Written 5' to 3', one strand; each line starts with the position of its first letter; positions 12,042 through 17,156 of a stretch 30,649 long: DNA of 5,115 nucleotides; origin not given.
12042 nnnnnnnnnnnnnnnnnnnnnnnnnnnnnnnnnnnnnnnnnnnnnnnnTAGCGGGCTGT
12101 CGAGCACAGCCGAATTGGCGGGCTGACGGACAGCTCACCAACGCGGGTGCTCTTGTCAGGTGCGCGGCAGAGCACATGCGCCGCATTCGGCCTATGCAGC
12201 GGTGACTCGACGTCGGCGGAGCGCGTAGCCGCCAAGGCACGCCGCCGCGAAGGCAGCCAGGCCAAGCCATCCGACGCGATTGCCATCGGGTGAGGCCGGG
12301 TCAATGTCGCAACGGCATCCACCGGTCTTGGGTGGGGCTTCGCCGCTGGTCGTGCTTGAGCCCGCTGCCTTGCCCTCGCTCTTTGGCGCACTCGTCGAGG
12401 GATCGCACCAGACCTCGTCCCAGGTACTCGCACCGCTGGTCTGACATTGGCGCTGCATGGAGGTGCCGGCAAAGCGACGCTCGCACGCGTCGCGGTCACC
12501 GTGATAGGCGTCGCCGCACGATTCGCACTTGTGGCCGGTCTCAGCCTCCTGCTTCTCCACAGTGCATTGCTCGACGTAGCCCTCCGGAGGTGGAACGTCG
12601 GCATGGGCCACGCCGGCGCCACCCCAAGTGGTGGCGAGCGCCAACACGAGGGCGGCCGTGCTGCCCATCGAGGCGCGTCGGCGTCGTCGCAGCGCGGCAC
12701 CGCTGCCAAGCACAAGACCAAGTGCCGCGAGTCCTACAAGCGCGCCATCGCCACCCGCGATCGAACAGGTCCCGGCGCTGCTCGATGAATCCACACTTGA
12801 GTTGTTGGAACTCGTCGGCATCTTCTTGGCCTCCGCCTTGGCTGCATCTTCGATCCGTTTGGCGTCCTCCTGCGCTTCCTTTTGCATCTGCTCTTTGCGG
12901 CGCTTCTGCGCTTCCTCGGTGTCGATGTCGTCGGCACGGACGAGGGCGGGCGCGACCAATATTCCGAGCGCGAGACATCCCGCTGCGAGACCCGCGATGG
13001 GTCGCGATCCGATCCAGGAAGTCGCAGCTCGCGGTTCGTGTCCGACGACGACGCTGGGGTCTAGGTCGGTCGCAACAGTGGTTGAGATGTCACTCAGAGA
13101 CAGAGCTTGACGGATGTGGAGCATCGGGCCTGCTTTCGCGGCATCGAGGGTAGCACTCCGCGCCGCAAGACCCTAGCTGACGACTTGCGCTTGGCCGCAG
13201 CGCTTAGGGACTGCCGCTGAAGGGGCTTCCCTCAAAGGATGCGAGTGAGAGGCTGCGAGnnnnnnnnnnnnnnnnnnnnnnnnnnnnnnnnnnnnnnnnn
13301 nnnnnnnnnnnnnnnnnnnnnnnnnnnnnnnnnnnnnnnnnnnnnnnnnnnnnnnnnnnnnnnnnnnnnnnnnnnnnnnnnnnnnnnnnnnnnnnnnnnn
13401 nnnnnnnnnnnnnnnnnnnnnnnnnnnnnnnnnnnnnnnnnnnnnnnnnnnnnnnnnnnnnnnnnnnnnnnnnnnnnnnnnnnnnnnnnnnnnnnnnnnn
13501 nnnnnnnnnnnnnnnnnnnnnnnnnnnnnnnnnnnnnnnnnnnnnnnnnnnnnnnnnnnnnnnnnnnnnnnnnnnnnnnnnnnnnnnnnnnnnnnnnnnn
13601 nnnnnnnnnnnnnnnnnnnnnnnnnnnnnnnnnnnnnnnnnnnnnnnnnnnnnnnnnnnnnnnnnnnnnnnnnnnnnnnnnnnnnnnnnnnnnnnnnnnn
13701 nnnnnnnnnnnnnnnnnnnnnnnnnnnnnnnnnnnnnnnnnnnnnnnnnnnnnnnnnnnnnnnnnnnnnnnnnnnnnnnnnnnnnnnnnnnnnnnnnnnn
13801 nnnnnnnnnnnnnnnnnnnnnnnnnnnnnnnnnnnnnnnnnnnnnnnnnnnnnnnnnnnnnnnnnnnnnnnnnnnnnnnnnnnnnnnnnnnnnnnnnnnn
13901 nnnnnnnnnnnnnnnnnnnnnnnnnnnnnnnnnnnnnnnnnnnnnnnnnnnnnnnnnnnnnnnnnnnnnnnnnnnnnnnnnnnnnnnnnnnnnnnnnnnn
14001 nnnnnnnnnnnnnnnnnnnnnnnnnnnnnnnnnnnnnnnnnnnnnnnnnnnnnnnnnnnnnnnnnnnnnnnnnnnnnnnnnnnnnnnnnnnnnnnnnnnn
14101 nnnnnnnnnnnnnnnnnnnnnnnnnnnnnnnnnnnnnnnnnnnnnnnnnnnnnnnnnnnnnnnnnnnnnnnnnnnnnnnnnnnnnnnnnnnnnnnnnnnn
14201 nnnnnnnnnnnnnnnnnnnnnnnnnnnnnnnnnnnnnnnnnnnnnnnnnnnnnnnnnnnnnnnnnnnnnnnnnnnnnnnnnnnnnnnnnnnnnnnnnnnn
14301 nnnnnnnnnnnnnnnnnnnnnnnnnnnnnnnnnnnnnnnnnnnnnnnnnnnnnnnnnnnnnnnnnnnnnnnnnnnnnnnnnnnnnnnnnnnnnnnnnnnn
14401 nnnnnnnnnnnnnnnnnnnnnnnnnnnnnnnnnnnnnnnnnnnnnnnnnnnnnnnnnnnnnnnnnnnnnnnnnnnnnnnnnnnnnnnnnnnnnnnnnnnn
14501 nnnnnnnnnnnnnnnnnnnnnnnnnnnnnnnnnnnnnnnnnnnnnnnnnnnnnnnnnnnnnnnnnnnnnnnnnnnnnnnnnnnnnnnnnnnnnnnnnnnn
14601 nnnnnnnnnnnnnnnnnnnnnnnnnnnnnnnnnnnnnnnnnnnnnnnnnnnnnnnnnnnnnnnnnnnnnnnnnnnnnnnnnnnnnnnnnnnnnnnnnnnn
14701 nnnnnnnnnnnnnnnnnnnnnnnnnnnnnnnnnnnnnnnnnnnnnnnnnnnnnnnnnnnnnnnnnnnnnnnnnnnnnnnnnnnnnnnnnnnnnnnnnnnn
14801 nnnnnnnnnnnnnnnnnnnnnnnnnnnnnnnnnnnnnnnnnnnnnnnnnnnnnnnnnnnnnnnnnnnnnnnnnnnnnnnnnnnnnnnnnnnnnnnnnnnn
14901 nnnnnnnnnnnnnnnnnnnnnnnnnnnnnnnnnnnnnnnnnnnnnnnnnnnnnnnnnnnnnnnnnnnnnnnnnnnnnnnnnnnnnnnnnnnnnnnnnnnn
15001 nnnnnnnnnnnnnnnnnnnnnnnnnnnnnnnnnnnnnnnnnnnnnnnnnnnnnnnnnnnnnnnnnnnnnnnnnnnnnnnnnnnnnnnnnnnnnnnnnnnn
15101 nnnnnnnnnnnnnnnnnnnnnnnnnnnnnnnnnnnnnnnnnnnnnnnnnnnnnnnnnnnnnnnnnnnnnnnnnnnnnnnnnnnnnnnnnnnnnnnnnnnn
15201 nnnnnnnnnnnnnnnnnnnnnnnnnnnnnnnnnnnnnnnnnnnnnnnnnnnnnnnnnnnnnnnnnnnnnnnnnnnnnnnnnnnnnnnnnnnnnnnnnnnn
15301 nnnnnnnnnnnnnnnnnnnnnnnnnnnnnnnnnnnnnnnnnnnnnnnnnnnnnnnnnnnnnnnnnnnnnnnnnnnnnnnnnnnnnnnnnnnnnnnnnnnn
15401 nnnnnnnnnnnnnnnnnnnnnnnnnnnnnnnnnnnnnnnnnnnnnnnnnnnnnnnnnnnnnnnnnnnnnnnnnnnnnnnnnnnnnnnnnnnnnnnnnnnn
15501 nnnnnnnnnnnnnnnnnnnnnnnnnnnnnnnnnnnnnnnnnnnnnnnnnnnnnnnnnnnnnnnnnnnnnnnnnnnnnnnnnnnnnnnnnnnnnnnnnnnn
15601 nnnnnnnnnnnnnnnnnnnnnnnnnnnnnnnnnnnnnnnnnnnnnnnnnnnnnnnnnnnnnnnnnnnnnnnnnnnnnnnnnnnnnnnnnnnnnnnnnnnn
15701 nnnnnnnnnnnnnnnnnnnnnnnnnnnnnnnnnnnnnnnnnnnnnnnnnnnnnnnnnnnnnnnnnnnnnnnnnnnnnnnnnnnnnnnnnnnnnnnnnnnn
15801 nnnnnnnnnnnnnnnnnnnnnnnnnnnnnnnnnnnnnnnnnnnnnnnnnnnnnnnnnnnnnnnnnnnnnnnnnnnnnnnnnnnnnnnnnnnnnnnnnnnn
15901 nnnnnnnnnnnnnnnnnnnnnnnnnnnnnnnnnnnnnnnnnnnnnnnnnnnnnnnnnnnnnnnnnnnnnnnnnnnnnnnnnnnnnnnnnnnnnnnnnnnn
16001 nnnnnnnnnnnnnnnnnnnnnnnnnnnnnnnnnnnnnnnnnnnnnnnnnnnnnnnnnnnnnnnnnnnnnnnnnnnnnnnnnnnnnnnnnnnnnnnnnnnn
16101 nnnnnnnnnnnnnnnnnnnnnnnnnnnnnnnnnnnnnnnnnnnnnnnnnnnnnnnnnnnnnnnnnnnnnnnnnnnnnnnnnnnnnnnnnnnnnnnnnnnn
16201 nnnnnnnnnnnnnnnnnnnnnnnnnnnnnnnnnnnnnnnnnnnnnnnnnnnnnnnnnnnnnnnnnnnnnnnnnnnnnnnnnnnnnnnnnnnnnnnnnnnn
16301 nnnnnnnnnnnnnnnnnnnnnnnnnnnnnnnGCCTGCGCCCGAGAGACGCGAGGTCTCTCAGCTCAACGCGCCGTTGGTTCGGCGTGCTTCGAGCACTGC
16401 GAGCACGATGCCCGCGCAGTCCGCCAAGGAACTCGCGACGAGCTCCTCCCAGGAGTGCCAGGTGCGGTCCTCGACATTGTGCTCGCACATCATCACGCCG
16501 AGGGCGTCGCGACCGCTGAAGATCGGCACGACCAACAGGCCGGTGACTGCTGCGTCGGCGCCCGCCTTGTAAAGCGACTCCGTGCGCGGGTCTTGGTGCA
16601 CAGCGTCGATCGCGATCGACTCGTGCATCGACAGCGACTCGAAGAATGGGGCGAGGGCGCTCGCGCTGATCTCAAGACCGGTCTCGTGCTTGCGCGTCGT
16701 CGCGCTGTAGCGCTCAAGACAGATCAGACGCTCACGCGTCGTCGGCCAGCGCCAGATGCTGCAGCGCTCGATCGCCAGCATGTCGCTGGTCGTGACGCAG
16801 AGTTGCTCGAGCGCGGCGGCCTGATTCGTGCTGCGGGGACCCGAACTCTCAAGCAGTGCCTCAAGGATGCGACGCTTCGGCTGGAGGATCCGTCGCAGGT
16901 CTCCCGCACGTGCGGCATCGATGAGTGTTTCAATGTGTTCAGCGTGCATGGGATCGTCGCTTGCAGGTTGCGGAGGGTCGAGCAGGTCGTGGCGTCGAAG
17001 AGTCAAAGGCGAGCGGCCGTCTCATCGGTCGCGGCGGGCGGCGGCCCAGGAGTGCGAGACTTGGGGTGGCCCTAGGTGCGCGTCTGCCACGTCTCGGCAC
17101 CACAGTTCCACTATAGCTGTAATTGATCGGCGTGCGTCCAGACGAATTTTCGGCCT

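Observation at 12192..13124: Two complete signal-peptide + MYXO-CTERM modules in one uninterrupted ORF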

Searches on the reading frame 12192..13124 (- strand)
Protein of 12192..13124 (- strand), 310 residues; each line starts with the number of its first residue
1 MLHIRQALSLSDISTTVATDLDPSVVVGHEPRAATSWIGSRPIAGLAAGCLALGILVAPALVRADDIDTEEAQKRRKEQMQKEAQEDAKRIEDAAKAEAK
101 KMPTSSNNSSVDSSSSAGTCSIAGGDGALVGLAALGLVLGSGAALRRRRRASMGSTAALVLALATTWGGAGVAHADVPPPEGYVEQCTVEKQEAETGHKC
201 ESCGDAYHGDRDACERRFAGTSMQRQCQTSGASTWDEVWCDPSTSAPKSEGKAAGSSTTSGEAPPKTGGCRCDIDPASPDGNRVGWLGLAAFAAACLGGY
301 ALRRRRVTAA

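Call 3: search_protein_families(library=ncbifam, proteins=[window:12192-13124:-], max_evalue=10)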
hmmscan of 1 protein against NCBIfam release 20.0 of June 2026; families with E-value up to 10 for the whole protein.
window:12192-13124:- (310 aa): 11 families
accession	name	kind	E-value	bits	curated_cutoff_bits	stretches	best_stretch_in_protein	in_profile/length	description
NF058595.1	invert_tail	domain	0.005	17.2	37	1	125-172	30-75/113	lipo-invert putative C-terminal anchoring domain-containing protein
TIGR03901.2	MYXO-CTERM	domain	0.014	15.7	20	2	268-306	2-34/34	MYXO-CTERM sorting domain-containing protein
NF001470.0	PRK00325.1-5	equivalog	0.022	13.6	743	1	156-211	10-59/367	mannuronate-specific alginate lyase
NF042931.1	SAG1386_EF1546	equivalog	0.075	13.1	80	1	72-128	62-120/158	SAG1386/EF1546 family surface-associated protein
NF050100.1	SepX_GlpR_3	exception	0.078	12.8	150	1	56-162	18-115/209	divisome protein SepX/GlpR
NF047616.1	LIC10183_fam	exception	0.19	11.8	140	1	63-99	45-82/118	LIC10183 family protein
NF005198.1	PRK06669.1-3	equivalog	0.25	10.5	200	1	70-109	58-97/299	flagellar assembly protein FliH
NF002424.0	PRK01558.1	equivalog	0.31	10.6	241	1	71-110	30-68/203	V-type ATP synthase subunit E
NF038356.1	actino_DLW39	hypoth_equivalog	0.8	9.6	24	1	132-152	3-23/38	DLW-39 family protein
NF011322.0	PRK14735.1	equivalog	0.89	9.5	202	1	57-100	77-118/139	F0F1 ATP synthase subunit epsilon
NF050011.2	PFE_CTERM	equivalog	1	10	24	1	286-306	9-28/28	PFE-CTERM domain-containing protein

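Call 4: search_protein_families(library=pfam, proteins=[window:12192-13124:-], max_evalue=10)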
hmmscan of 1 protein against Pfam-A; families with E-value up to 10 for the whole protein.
window:12192-13124:- (310 aa): 6 families
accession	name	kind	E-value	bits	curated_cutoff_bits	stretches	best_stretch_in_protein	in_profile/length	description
PF13567.11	DUF4131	-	0.0049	17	31.6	1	131-190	8-68/165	Domain of unknown function (DUF4131)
PF19865.4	DUF6338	-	0.0089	16.1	26.5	1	126-171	51-102/205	Family of unknown function (DUF6338)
PF13943.11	WPP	-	0.064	14.2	25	1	76-115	33-70/102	WPP domain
PF05680.17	ATP-synt_E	-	0.12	12.9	22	1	75-115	33-73/83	ATP synthase E chain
PF04932.20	Wzy_C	-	1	9.6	31.7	1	120-168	10-59/149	O-Antigen ligase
PF23836.1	DUF7206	-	7.9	7.6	25.6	1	73-120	60-106/107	Family of unknown function (DUF7206)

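Call 6: find_homologous_proteins(query=window:12192-13124:-, max_evalue=0.001)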
Query window:12192-13124:- (310 aa): 4 proteins with E <= 0.001 among 8000 candidates.
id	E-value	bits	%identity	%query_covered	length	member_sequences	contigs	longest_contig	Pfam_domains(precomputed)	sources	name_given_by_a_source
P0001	4.0e-198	675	100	100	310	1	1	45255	-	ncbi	-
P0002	2.4e-26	111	56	27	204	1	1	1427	-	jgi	-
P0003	3.0e-15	74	56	22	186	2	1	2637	-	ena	-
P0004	1.6e-14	72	52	24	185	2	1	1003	-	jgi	jgi:MYXO-CTERM domain-containing protein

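Call 8: list_cluster_members(proteins=[P0001])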
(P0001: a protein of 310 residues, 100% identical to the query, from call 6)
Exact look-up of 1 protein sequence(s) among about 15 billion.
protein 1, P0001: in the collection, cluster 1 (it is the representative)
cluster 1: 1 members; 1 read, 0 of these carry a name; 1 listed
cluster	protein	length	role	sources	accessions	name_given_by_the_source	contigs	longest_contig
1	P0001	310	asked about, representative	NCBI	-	-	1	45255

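Call 9: find_encoding_contigs(protein=P0001, flank=10000, max_places=3)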
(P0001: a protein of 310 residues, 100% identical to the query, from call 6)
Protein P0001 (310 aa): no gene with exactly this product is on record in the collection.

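Call 10: find_encoding_contigs(protein=P0003, flank=5000, max_places=4)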
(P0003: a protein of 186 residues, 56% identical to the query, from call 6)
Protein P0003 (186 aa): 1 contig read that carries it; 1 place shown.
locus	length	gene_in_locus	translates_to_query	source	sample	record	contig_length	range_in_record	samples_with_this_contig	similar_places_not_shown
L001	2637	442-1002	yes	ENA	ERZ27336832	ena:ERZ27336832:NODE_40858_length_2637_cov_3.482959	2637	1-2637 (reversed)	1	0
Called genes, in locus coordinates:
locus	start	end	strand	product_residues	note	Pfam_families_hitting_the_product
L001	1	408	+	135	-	?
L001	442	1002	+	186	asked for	-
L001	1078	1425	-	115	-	-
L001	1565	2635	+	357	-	?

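Call 18: search_protein_representatives(protein=window:12192-13124:-)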
Query: 310 residues. Proteins with E-value up to 0.001 (for the whole library): 417; up to 1e-10: 155; up to 1e-30: 2. The best 150 are listed.
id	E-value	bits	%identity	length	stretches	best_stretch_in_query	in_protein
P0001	1.3e-198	674.8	100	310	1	1-310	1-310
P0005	5.7e-32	127.7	52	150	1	170-306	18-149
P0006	2.9e-27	112.2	53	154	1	160-306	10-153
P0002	7.7e-27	110.9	51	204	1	167-305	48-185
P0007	5.6e-26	108.0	48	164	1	166-290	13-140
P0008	6.0e-26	107.9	49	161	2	170-269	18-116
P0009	2.7e-25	105.8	49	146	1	169-275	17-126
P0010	5.0e-23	98.3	49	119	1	161-263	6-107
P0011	1.4e-22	96.9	48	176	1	150-289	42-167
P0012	1.9e-22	96.4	49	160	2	165-263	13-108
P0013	2.8e-22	95.9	48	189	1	156-273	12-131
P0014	5.0e-22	95.1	47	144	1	158-295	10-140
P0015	6.9e-22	94.6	51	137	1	148-248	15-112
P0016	1.0e-21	94.1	41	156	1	166-306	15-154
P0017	1.1e-21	93.9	51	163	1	169-308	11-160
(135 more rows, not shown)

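Call 37: find_encoding_contigs(protein=P0005, flank=4000, max_places=4)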
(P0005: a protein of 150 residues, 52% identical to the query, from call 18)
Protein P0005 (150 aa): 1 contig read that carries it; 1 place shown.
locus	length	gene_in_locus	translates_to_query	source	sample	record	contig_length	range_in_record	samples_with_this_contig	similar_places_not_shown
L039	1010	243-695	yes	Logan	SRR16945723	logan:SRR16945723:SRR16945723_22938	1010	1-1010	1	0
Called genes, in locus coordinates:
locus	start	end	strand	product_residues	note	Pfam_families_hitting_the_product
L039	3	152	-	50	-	?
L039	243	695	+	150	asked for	-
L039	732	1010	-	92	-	?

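Call 38: find_encoding_contigs(protein=P0002, flank=4000, max_places=4)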
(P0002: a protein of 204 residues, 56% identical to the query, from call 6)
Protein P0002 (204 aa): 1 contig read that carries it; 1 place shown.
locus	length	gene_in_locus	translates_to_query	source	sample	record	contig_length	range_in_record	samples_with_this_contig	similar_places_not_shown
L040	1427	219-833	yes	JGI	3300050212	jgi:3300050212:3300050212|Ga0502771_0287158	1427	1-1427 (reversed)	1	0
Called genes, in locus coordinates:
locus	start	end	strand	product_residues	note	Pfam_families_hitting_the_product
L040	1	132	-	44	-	?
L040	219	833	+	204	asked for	-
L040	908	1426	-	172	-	?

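Call 41: search_protein_families(library=ncbifam, proteins=[P0005, P0008, P0011, P0012, P0003], max_evalue=10)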
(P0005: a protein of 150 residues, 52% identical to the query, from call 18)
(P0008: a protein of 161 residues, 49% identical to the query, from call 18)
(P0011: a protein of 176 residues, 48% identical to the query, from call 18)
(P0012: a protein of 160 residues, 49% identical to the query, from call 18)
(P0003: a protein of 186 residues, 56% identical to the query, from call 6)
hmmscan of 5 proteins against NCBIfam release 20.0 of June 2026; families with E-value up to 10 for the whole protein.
P0005 (150 aa): 2 families
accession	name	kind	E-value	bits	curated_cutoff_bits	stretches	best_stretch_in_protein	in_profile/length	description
TIGR03901.2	MYXO-CTERM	domain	0.039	14.3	20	1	117-149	3-32/34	MYXO-CTERM sorting domain-containing protein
NF045523.1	MXAN_5453_fam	exception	0.12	10.8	500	1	52-149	459-541/544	MXAN_5453 family MXYO-CTERM-anchored protein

P0008 (161 aa): 4 families
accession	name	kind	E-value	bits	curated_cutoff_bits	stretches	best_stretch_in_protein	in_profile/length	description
TIGR03901.2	MYXO-CTERM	domain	0.0003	21.1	20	1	128-160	3-33/34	MYXO-CTERM sorting domain-containing protein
TIGR03778.1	VPDSG_CTERM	subfamily_domain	0.25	11.6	22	1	147-159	12-24/24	VPDSG-CTERM sorting domain-containing protein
NF009308.0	PRK12665.1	equivalog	0.26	9.8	585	1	7-41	371-404/531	Na+/H+ antiporter subunit D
NF041936.1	MXAN_0125_fam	equivalog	1.2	9.1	65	1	126-159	141-169/169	MXAN_0125 family MYXO-CTERM protein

P0011 (176 aa): 3 families
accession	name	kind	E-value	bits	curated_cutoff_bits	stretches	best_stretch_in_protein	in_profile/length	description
TIGR03901.2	MYXO-CTERM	domain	0.0033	17.8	20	1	148-174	4-33/34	MYXO-CTERM sorting domain-containing protein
NF040971.1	cytc_ExtS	equivalog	0.012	14.8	100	1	75-157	16-100/262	selenite/tellurite reduction operon c-type cytochrome lipoprotein ExtS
TIGR01167.1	LPXTG_anchor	domain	2.7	8.8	15.9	1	157-174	17-33/34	LPXTG cell wall anchor domain-containing protein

P0012 (160 aa): 3 families
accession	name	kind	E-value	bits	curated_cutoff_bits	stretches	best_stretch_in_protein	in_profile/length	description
TIGR03901.2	MYXO-CTERM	domain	0.0012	19.2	20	1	127-160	3-34/34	MYXO-CTERM sorting domain-containing protein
NF045522.1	MXAN_2561_fam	equivalog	0.053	13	150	1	126-158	276-304/304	MXAN_2561 family MXYO-CTERM-anchored protein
NF011520.0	PRK14959.1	equivalog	0.21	10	798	1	35-135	369-465/624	DNA polymerase III subunits gamma and tau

P0003 (186 aa): 2 families
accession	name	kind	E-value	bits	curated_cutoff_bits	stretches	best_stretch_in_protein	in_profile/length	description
TIGR03901.2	MYXO-CTERM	domain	0.0015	18.9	20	1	150-185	3-34/34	MYXO-CTERM sorting domain-containing protein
NF001468.0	PRK00325.1-3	equivalog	0.025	13.6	711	1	1-55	1-53/373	mannuronate-specific alginate lyase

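Call 63: predict_structure(alignment_id=A2)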
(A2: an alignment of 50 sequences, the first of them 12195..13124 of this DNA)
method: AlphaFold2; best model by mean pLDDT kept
length: 310 residues; sequences in the alignment: 50
mean_pLDDT: 67.6   pTM: 0.39
mean pLDDT of the five models: 67.6, 67.6, 67.2, 66.9, 66.6
residues with pLDDT >= 90: 72; 70-90: 68; 50-70: 74; < 50: 96
segments of 3 or more residues with pLDDT < 50: 1-3, 7-20, 28-30, 32-35, 37-42, 44-63, 114-116, 118-137, 139-141, 143-145, 256-261, 270-273
pLDDT, mean of each block of 10 residues (from residue 1): 47 43 47 45 46 45 58 94 97 95 64 45 44 45 52 67 77 68 89 95 82 94 94 85 87 52 51 51 70 87 77
secondary structure, 60 per line:
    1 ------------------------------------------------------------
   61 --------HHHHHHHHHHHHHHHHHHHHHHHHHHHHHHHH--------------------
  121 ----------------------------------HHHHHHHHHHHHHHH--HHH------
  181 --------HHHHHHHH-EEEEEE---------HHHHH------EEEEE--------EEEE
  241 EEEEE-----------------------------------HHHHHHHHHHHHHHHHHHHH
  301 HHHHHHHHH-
elements in order: H69-100 H155-169 H189-196 E198-203 H213-217 E224-228 E237-245 H281-309

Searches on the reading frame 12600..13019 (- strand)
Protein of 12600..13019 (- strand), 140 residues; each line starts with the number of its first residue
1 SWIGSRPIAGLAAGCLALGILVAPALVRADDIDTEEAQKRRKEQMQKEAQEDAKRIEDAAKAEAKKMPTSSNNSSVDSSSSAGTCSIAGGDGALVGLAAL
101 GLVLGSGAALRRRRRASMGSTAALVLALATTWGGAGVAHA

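Call 26: find_related_loci(query=window:12600-13019:-, collection=metagenome_contigs, flank=5000)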
Query seq(140 aa) (140 aa) in metagenome_contigs; peptide patterns used: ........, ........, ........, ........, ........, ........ (x = any residue, [..] = any of these).
600 stretches matched a pattern, but none encodes a relative of the query by tblastn (E <= 1e-3).

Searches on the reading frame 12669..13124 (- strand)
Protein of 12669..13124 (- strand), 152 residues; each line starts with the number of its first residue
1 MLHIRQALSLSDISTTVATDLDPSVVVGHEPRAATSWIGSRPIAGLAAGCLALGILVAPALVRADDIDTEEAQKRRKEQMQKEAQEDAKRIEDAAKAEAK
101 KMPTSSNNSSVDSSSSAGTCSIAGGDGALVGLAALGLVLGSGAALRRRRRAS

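Call 20: find_homologous_proteins(query=window:12669-13124:-, max_evalue=10)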
Query seq(152 aa): 853 candidates shared short words with the query, none scored E <= 10.

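Call 41: search_protein_families(library=ncbifam, proteins=[window:12669-13124:-], max_evalue=10)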
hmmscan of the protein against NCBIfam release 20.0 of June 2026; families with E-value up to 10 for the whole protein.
seq(152 aa): 9 families
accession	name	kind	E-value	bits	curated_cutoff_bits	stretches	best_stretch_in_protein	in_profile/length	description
TIGR03901.2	MYXO-CTERM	domain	0.0092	16.3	20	1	118-150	5-34/34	MYXO-CTERM sorting domain-containing protein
NF042931.1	SAG1386_EF1546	equivalog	0.014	15.5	80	1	71-128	61-120/158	SAG1386/EF1546 family surface-associated protein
NF050100.1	SepX_GlpR_3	exception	0.02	14.7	150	1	55-111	17-73/209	divisome protein SepX/GlpR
NF047616.1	LIC10183_fam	exception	0.064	13.3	140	1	63-100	45-83/118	LIC10183 family protein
NF047548.1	LIC_10183_fam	equivalog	0.065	13.3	140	1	63-100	45-83/119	LIC_10183 family protein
NF005198.1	PRK06669.1-3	equivalog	0.08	12.1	200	1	70-109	58-97/299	flagellar assembly protein FliH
NF002424.0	PRK01558.1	equivalog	0.082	12.5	241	1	71-110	30-68/203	V-type ATP synthase subunit E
NF011322.0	PRK14735.1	equivalog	0.26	11.2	202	1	57-100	77-118/139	F0F1 ATP synthase subunit epsilon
NF002629.0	PRK02292.1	equivalog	0.6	9.9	184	1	70-106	11-47/192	V-type ATP synthase subunit E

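Call 48: find_homologous_proteins(query=window:12669-13124:-, max_evalue=10)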
Query window:12669-13124:-: 853 candidates shared short words with the query, none scored E <= 10.

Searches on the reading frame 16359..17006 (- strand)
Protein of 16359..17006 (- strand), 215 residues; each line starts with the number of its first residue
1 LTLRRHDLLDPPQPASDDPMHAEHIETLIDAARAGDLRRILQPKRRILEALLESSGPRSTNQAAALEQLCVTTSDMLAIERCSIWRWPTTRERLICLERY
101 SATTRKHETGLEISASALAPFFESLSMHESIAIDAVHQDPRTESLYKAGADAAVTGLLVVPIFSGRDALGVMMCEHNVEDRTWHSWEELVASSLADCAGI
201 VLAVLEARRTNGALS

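Call 69: search_protein_families(library=pfam, proteins=[window:16359-17006:-], max_evalue=0.001)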
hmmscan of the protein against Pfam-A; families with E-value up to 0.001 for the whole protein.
window:16359-17006:- (215 aa): 1 family
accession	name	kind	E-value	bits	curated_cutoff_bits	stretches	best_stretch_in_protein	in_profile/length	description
PF01590.32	GAF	-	7.7e-08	33.4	22.4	1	65-201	5-132/133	GAF domain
